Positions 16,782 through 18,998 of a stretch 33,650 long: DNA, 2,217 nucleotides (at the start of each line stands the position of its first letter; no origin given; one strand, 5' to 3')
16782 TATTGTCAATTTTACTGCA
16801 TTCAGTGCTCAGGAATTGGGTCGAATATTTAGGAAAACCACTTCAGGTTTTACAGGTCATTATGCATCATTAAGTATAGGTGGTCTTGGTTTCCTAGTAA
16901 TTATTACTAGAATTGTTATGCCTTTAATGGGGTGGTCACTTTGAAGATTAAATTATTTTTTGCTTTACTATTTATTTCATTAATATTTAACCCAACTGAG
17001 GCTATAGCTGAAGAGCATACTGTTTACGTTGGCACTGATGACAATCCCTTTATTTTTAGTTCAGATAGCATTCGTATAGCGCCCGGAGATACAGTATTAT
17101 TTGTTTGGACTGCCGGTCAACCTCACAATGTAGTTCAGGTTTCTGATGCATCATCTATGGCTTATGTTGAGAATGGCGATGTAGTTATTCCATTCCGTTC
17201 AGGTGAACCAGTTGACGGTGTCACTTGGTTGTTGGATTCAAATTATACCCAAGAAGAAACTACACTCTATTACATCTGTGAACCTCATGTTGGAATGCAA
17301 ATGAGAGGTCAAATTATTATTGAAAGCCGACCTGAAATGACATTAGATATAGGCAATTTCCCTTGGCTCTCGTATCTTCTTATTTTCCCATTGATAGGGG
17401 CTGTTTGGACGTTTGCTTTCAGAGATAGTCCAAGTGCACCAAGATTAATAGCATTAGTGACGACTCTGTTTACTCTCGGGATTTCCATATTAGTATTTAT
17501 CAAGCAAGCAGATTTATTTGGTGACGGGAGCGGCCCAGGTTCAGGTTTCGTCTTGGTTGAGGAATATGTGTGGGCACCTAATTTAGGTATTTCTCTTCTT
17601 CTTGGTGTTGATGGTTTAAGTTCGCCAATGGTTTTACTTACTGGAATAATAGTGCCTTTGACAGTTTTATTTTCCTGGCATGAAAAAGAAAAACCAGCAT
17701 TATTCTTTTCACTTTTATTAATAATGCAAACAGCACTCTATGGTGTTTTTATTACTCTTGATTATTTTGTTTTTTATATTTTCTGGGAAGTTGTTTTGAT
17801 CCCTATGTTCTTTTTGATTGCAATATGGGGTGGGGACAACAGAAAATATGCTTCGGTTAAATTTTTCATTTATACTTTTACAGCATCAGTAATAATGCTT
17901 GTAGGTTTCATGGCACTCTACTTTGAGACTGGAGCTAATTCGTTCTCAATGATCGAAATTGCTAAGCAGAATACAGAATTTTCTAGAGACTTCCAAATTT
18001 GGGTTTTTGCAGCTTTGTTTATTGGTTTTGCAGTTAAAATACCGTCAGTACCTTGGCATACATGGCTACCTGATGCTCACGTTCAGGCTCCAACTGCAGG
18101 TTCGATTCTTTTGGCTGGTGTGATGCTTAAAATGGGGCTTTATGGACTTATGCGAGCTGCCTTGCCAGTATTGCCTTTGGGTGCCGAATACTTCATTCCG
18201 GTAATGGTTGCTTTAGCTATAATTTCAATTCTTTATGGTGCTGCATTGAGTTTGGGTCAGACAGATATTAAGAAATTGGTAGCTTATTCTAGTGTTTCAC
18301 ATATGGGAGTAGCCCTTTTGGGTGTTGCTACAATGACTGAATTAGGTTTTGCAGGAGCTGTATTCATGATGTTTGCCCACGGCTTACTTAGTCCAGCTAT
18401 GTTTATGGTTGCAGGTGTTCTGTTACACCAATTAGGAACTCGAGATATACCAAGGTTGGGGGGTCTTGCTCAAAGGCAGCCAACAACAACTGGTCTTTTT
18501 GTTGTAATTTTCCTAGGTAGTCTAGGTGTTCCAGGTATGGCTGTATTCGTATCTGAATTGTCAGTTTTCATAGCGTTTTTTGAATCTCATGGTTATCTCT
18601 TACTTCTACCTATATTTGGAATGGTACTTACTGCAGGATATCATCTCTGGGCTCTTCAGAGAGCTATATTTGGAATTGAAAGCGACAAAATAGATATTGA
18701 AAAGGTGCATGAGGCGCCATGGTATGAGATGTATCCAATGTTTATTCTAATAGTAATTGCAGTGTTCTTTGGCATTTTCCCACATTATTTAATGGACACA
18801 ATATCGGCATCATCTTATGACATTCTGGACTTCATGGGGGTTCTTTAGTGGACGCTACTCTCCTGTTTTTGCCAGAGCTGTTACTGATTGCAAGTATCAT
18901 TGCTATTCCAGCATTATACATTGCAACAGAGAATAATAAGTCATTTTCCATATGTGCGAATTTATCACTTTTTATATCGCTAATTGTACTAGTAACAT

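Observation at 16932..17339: Complete type-1 copper (cupredoxin) domain fused in frame to the N-terminus of complex I subunit NuoM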

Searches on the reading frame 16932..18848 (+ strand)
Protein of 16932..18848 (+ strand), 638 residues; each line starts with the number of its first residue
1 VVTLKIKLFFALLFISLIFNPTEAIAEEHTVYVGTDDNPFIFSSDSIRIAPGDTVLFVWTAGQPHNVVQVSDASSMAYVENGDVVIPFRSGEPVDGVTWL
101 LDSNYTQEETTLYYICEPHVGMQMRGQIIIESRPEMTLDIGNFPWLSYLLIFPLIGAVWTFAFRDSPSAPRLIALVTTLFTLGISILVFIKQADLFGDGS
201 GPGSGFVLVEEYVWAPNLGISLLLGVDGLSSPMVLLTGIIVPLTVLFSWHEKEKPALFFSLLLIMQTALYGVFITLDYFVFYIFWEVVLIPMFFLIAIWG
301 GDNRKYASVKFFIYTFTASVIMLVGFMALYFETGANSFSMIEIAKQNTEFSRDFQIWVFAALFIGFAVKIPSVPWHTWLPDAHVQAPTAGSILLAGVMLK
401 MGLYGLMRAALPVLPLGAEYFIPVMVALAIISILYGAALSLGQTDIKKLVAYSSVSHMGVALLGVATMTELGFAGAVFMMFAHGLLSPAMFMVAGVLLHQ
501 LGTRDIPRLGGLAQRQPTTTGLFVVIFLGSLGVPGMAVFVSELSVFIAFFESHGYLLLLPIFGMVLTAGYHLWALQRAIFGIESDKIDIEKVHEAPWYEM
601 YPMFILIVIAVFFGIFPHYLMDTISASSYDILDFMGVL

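Call 4: search_protein_families(library=pfam, proteins=[window:16932-18848:+], max_evalue=0.1)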
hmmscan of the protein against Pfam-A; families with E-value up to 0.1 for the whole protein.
window:16932-18848:+ (638 aa): 3 families
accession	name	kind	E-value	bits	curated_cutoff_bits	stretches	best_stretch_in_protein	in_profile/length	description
PF00361.26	Proton_antipo_M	-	3.2e-73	246.9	21.5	1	277-567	3-294/294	NADH:quinone oxidoreductase/Mrp antiporter, TM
PF00127.26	Copper-bind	-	6.7e-12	46.1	21.2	1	31-131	3-99/99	Copper binding proteins, plastocyanin/azurin family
PF01059.23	Oxidored_q5_N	-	0.0001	22.8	22.7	1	219-270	52-108/110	NADH-ubiquinone oxidoreductase chain 4, amino terminus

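Call 12: find_homologous_proteins(query=window:16932-18848:+, max_evalue=1e-30)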
Query window:16932-18848:+ (638 aa): 7996 proteins with E <= 1e-30 among 8000 candidates; the best 120 are listed.
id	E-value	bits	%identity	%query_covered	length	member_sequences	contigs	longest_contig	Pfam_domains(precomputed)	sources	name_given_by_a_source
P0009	0.0e+0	1352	95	100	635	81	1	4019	PF00127.27,PF00361.26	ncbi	-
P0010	0.0e+0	1194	83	100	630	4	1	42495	PF00127.27,PF00361.26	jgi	-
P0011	0.0e+0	1164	81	100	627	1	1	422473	PF00127.27,PF00361.26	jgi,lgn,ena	-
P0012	0.0e+0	1159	81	100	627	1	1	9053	PF00127.27,PF00361.26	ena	-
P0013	0.0e+0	1139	80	99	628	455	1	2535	PF00127.27,PF00361.26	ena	-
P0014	0.0e+0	1138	80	99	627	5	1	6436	PF00127.27,PF00361.26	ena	-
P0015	0.0e+0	1132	80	100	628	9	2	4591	PF00127.27,PF00361.26,PF01059.23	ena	-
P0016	0.0e+0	1124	80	100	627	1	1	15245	PF00127.27,PF00361.26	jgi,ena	-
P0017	0.0e+0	1119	78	99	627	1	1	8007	PF00127.27,PF00361.26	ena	-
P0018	0.0e+0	1093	78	100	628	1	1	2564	PF00127.27,PF00361.26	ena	-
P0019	0.0e+0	1076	79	96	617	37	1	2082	PF00127.27,PF00361.26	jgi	-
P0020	0.0e+0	1061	76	97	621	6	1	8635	PF00127.27,PF00361.26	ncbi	-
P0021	0.0e+0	1058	75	97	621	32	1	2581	PF00127.27,PF00361.26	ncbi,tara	tara:strand:+ start:637 stop:2502 length:1866 start_codon:yes stop_codon:yes gene_type:complete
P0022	0.0e+0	1056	75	98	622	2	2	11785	PF00127.27,PF00361.26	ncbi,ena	-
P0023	0.0e+0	1055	75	97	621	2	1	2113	PF00127.27,PF00361.26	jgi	-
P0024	0.0e+0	1051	75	97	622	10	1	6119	PF00127.27,PF00361.26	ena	-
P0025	0.0e+0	1047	75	99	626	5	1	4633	PF00127.27,PF00361.26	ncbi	-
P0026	0.0e+0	1047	75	97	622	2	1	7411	PF00127.27,PF00361.26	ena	-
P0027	0.0e+0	1043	75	97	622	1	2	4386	PF00127.27,PF00361.26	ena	-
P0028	0.0e+0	1036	75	97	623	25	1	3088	PF00127.27,PF00361.26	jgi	-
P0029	0.0e+0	1025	76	96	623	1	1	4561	PF00127.27,PF00361.26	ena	-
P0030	0.0e+0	1025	76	96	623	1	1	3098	PF00127.27,PF00361.26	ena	-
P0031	0.0e+0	1025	76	96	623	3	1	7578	PF00127.27,PF00361.26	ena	-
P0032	0.0e+0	1025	76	96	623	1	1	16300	PF00127.27,PF00361.26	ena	-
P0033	0.0e+0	1024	76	96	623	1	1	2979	PF00127.27,PF00361.26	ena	-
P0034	0.0e+0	1024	76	96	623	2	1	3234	PF00127.27,PF00361.26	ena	-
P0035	0.0e+0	1023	76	96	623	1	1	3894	PF00127.27,PF00361.26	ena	-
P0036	0.0e+0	1023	76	96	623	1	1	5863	PF00127.27,PF00361.26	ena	-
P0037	0.0e+0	1023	76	96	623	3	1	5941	PF00127.27,PF00361.26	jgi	-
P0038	0.0e+0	1023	76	96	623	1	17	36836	PF00127.27,PF00361.26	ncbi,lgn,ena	-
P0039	0.0e+0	1023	76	96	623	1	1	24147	PF00127.27,PF00361.26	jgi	-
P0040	0.0e+0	1023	74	99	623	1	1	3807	PF00127.27,PF00361.26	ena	-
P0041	0.0e+0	1022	76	96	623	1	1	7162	PF00127.27,PF00361.26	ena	-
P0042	0.0e+0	1022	76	96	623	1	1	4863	PF00127.27,PF00361.26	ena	-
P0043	0.0e+0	1022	76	96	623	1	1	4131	PF00127.27,PF00361.26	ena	-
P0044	0.0e+0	1021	76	96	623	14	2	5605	PF00127.27,PF00361.26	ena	-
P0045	0.0e+0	1021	76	96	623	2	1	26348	PF00127.27,PF00361.26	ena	-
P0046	0.0e+0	1020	76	96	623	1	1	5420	PF00127.27,PF00361.26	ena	-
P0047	0.0e+0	1019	76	96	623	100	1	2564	PF00127.27,PF00361.26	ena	-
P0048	0.0e+0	1016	76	96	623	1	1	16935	PF00127.27,PF00361.26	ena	-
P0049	0.0e+0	1016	76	96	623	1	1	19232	PF00127.27,PF00361.26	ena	-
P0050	0.0e+0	1015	74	99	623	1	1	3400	PF00127.27,PF00361.26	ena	-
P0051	0.0e+0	1014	74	99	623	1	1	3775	PF00127.27,PF00361.26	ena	-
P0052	0.0e+0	1013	74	99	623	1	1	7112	PF00127.27,PF00361.26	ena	-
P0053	0.0e+0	1011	74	96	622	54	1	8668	PF00127.27,PF00361.26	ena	-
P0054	1.4e-298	1010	74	99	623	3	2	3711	PF00127.27,PF00361.26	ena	-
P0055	4.1e-297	1005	75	96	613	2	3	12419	PF00127.27,PF00361.26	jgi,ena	-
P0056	4.3e-295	999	75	96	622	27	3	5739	PF00127.27,PF00361.26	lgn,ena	-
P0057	5.3e-293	992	72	99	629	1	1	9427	PF00127.27,PF00361.26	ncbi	-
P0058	1.0e-292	991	72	99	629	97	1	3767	PF00127.27,PF00361.26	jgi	-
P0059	1.1e-291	987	72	98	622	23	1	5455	PF00127.27,PF00361.26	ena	-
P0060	1.9e-290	983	73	96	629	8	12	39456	PF00127.27,PF00361.26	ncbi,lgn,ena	-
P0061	3.5e-290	982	72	99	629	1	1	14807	PF00127.27,PF00361.26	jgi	-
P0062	8.2e-289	978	72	96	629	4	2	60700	PF00127.27,PF00361.26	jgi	jgi:NADH-quinone oxidoreductase subunit M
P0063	9.5e-289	978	72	96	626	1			PF00127.27,PF00361.26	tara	tara:strand:- start:6220 stop:8100 length:1881 start_codon:yes stop_codon:yes gene_type:complete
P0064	2.1e-288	976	72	96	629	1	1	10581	PF00127.27,PF00361.26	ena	-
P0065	2.6e-288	976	72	100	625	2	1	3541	PF00127.27,PF00361.26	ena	-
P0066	2.6e-288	976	70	100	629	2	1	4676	PF00127.27,PF00361.26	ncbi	-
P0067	9.3e-288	974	71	99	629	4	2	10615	PF00127.27,PF00361.26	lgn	-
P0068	1.1e-287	974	72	98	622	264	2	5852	PF00127.27,PF00361.26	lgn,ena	-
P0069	1.7e-287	973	70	100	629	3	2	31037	PF00127.27,PF00361.26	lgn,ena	-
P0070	5.1e-287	972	70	100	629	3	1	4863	PF00127.27,PF00361.26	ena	-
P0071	1.2e-286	971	71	100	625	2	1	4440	PF00127.27,PF00361.26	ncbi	-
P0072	1.1e-283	961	70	99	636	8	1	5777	PF00127.27,PF00361.26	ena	-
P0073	3.4e-283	959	70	99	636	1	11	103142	PF00127.27,PF00361.26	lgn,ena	-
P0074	6.6e-283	958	70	99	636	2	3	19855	PF00127.27,PF00361.26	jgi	jgi:proton-translocating NADH-quinone oxidoreductase chain M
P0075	1.1e-279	948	79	86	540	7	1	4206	PF00127.27,PF00361.26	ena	-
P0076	2.6e-271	920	69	97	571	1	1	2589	PF00127.27,PF00361.26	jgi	jgi:NADH-quinone oxidoreductase subunit M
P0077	8.0e-263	892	68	93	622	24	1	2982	PF00127.27,PF00361.26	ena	-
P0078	1.8e-262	891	67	95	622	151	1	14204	PF00127.27,PF00361.26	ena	-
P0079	4.1e-262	890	67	96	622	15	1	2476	PF00127.27,PF00361.26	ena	-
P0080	3.3e-260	883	67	96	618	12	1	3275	PF00127.27,PF00361.26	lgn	-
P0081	7.8e-259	879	79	79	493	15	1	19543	PF00361.26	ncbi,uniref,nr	ncbi:MAG: hypothetical protein BET99_04165 [Marine Group III euryarchaeote CG-Epi2]|uniref:NADH:quin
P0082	4.0e-258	876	77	81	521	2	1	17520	PF00361.26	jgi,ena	-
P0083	5.8e-257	873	81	76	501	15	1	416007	PF00127.27,PF00361.26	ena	-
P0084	1.1e-247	842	81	74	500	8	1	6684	PF00127.27,PF00361.26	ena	-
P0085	2.3e-242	824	73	81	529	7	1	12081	PF00127.27,PF00361.26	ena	-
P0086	8.1e-241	819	60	98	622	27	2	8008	PF00127.27,PF00361.26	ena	-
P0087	1.4e-211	723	68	74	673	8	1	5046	PF00361.26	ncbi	-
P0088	6.0e-204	698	77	64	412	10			PF00361.26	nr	nr:NADH-quinone oxidoreductase subunit M [Pseudomonadales bacterium]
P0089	1.8e-185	636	60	77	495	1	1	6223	PF00361.26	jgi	-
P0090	3.5e-184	632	60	78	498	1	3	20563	PF00361.26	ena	-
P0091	6.4e-184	631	59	78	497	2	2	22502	PF00361.26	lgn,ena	-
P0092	1.9e-182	626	66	71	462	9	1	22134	PF00127.27,PF00361.26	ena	-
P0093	5.6e-158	546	72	55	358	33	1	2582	PF00127.27,PF00361.26,PF01059.23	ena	-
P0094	3.5e-152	526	52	76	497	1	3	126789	PF00361.26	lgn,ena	-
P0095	2.5e-149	517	52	75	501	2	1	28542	PF00361.26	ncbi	-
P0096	2.8e-149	517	51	75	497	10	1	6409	PF00361.26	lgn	-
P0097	3.6e-149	517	49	77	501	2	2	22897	PF00361.26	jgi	jgi:NADH-quinone oxidoreductase subunit M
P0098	1.2e-148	515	50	78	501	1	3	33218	PF00361.26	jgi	jgi:proton-translocating NADH-quinone oxidoreductase chain M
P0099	1.3e-148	515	50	78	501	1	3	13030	PF00361.26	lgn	-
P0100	3.8e-148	513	51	78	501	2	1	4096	PF00361.26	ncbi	-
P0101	5.2e-148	513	51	75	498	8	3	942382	PF00361.26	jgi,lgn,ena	-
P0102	1.4e-147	511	55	68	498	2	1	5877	PF00361.26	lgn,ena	-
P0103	1.6e-147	511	51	74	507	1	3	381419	PF00361.26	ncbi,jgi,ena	ncbi:MAG TPA: NuoM family protein [Thermoplasmata archaeon]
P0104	2.0e-147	511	49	75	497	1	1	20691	PF00361.26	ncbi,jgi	-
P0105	2.0e-147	511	50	78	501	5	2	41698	PF00361.26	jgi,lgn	jgi:proton-translocating NADH-quinone oxidoreductase chain M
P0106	3.3e-147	510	52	76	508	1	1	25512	PF00361.26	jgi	jgi:F420H2 dehydrogenase subunit M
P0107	4.4e-147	510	51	73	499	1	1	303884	PF00361.26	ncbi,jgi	ncbi:MAG TPA: NADH-quinone oxidoreductase subunit M [Methanomassiliicoccales archaeon]|jgi:NADH-quin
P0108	7.3e-147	509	51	76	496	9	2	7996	PF00361.26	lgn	-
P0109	1.2e-146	508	51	75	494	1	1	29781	PF00361.26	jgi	jgi:NADH-quinone oxidoreductase subunit M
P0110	1.3e-146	508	50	78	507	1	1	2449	PF00361.26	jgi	-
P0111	1.9e-146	508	51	74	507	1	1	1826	PF00361.26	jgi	-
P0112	2.4e-146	507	50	76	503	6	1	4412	PF00361.26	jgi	-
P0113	2.6e-146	507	51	78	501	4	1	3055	PF00361.26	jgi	-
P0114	6.7e-146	506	50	78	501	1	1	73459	PF00361.26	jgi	-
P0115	8.3e-146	505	50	78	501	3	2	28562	PF00361.26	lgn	-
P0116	9.2e-146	505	50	75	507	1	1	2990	PF00361.26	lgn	-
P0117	9.5e-146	505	50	78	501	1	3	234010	PF00361.26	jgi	-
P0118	1.1e-145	505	50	74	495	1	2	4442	PF00361.26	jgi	jgi:NADH-quinone oxidoreductase subunit M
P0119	1.3e-145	505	50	73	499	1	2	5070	PF00361.26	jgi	jgi:proton-translocating NADH-quinone oxidoreductase chain M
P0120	2.5e-145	504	50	78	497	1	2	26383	PF00361.26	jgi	-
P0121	3.5e-145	503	49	79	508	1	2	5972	PF00361.26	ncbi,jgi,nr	ncbi:MAG TPA: NuoM family protein [Candidatus Thermoplasmatota archaeon]|jgi:NADH-quinone oxidoreduc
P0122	3.8e-145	503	50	75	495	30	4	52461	PF00361.26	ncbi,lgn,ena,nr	ncbi:MAG TPA: NADH-quinone oxidoreductase subunit M [Methanomassiliicoccales archaeon]|nr:NADH-quino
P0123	5.2e-145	503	50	78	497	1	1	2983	PF00361.26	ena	-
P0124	6.2e-145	503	51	75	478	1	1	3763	PF00361.26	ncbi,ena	-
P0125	1.2e-144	502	53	69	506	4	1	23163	PF00361.26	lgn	-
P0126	1.2e-144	502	49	75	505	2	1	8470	PF00361.26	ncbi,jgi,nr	ncbi:MAG: NuoM family protein [Thermoplasmata archaeon]|nr:NuoM family protein [Thermoplasmata archa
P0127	1.4e-144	501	48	78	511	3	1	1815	PF00361.26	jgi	-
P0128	1.5e-144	501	50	78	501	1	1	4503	PF00361.26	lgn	-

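Call 30: find_encoding_contigs(protein=P0091, flank=10000, max_places=2)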
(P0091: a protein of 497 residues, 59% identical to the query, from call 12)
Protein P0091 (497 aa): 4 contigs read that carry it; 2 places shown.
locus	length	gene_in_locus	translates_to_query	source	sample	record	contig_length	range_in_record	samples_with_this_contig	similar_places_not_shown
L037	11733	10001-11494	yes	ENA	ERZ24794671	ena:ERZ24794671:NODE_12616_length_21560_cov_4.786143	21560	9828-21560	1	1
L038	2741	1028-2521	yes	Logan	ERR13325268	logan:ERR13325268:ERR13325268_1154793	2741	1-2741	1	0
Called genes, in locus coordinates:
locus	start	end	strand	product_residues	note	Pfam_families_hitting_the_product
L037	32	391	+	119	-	PF00507:Oxidored_q4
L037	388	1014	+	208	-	PF01058:Oxidored_q6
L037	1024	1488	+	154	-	PF00329:Complex1_30kDa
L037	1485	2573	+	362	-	PF00346:Complex1_49kDa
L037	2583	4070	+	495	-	PF00146:NADHdh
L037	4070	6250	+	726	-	PF00037:Fer4 (weak), PF12838:Fer4_7, PF13187:Fer4_9 (weak), PF14691:Fer4_20, PF07992:Pyr_redox_2, PF13450:NAD_binding_8, PF13738:Pyr_redox_3, PF00070:Pyr_redox, +14 more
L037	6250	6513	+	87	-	PF00499:Oxidored_q3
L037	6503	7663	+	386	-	-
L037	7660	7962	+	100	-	PF00420:Oxidored_q2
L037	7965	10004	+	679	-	PF00662:Proton_antipo_N, PF00361:Proton_antipo_M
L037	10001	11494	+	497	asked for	PF00361:Proton_antipo_M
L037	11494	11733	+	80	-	?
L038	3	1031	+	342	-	?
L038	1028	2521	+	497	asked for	PF00361:Proton_antipo_M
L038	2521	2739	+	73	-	?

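Call 31: find_encoding_contigs(protein=P0087, flank=10000, max_places=3)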
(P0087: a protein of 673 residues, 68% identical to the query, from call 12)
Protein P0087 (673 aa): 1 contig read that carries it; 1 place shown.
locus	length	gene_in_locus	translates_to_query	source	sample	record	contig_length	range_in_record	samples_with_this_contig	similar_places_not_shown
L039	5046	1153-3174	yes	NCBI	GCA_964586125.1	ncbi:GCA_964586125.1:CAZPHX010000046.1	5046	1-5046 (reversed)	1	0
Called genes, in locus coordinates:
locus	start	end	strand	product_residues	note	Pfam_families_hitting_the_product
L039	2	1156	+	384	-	?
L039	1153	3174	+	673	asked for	PF00361:Proton_antipo_M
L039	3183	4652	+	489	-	PF00361:Proton_antipo_M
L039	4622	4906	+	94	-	-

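Call 35: predict_structure(alignment_id=A3)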
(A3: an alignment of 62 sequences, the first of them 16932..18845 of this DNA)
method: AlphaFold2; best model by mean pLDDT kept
length: 638 residues; sequences in the alignment: 62
mean_pLDDT: 86.0   pTM: 0.77
mean pLDDT of the five models: 86.0, 84.5, 84.2, 83.5, 83.2
residues with pLDDT >= 90: 306; 70-90: 272; 50-70: 34; < 50: 26
segments of 3 or more residues with pLDDT < 50: 19-25, 81-84, 133-141
pLDDT, mean of each block of 10 residues (from residue 1): 61 52 56 84 81 85 87 71 62 87 82 87 85 46 82 95 89 96 93 64 66 79 89 96 95 92 97 94 94 91 90 90 95 88 85 95 91 80 85 91 94 92 96 92 89 92 94 96 95 92 87 87 92 90 96 94 90 87 81 89 96 93 86 73
secondary structure, 60 per line:
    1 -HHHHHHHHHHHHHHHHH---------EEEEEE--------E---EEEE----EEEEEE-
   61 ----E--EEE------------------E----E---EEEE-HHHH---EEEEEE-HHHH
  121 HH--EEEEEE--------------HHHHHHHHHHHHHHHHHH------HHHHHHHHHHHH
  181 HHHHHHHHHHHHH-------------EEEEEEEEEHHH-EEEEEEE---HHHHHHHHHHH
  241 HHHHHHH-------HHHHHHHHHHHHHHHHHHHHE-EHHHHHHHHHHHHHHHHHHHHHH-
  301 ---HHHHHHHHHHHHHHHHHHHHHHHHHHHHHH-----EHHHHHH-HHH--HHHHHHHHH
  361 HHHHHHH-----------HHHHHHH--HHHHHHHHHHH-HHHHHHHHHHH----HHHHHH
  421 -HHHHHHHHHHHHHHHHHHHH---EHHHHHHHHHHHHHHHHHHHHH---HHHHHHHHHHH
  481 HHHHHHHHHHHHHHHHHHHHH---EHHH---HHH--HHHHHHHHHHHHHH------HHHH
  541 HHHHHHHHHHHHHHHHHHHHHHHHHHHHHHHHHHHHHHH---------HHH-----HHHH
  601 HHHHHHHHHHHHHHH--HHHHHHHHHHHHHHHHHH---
elements in order: H2-18 E28-33 E46-49 E54-59 E68-70 E98-101 H103-106 E110-115 H117-122 E125-130 H145-162 H169-193 E207-215 E220-226 H230-247 H255-274 H278-299 H304-333 H340-345 H352-367 H379-385 H388-398 H400-410 H415-420 H422-441 H446-466 H470-501 H517-530 H537-579 H597-615 H618-635

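Call 40: fold_search(model_id=the predicted structure, library=pdb)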
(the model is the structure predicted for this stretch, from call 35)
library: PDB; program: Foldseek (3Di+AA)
matches with E <= 10: 817; with E <= 0.001: 247
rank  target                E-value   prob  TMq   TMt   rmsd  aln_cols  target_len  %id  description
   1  8qby_M                1.0e-31  1.00  0.73  0.92   1.8       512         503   34  Respiratory complex I from Paracoccus denitrificans in MSP2N2 nanodiscs (released 2024-09-11)
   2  6khi_D                4.6e-31  1.00  0.74  0.93   1.9       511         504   35  Supercomplex for cylic electron transport in cyanobacteria (released 2020-02-12)
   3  6nbq_D                2.7e-30  1.00  0.74  0.93   2.1       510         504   34  T.elongatus NDH (data-set 1) (released 2019-02-27)
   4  8bpx_M                3.7e-30  1.00  0.73  0.93   1.9       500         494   33  Cryo-EM structure of the Arabidopsis thaliana I+III2 supercomplex (Complete composition) (released 2023-01-25)
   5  8e9g_M                7.6e-30  1.00  0.73  0.90   2.2       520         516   33  Mycobacterial respiratory complex I with both quinone positions modelled (released 2022-10-12)
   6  8e9h_M                2.9e-29  1.00  0.73  0.90   2.2       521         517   32  Mycobacterial respiratory complex I, fully-inserted quinone (released 2022-10-12)
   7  3rko_C                4.6e-29  1.00  0.73  0.91   2.3       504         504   36  Crystal structure of the membrane domain of respiratory complex I from E. coli at 3.0 angstrom resolution (released 2011-08-03)
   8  8e9i_M                1.1e-28  1.00  0.74  0.90   2.1       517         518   32  Mycobacterial respiratory complex I, semi-inserted quinone (released 2022-10-12)
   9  9grx_D                1.1e-28  1.00  0.73  0.93   2.2       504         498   32  NDH-PSI-LHCI supercomplex from S. oleracea (released 2025-02-12)
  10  9q8i_M                1.6e-28  1.00  0.73  0.91   2.5       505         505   36  Cryo-EM structure of E. coli complex I variant V96P/N142M (NuoE) (released 2025-11-05)
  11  8e73_4M               2.2e-28  1.00  0.69  0.90   3.0       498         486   32  Vigna radiata supercomplex I+III2 (full bridge) (released 2023-01-11)
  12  7f9o_O                2.6e-28  1.00  0.71  0.90   2.9       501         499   30  PSI-NDH supercomplex of Barley (released 2021-12-22)
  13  6hum_D                6.3e-28  1.00  0.73  0.94   2.0       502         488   36  Structure of the photosynthetic complex I from Thermosynechococcus elongatus (released 2019-01-09)
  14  7ar8_M                1.9e-27  1.00  0.71  0.93   1.9       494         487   33  Cryo-EM structure of Arabidopsis thaliana complex-I (closed conformation) (released 2021-12-15)
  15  7a23_M                2.7e-27  1.00  0.71  0.93   2.2       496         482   33  Plant mitochondrial respiratory complex I (released 2020-10-28)
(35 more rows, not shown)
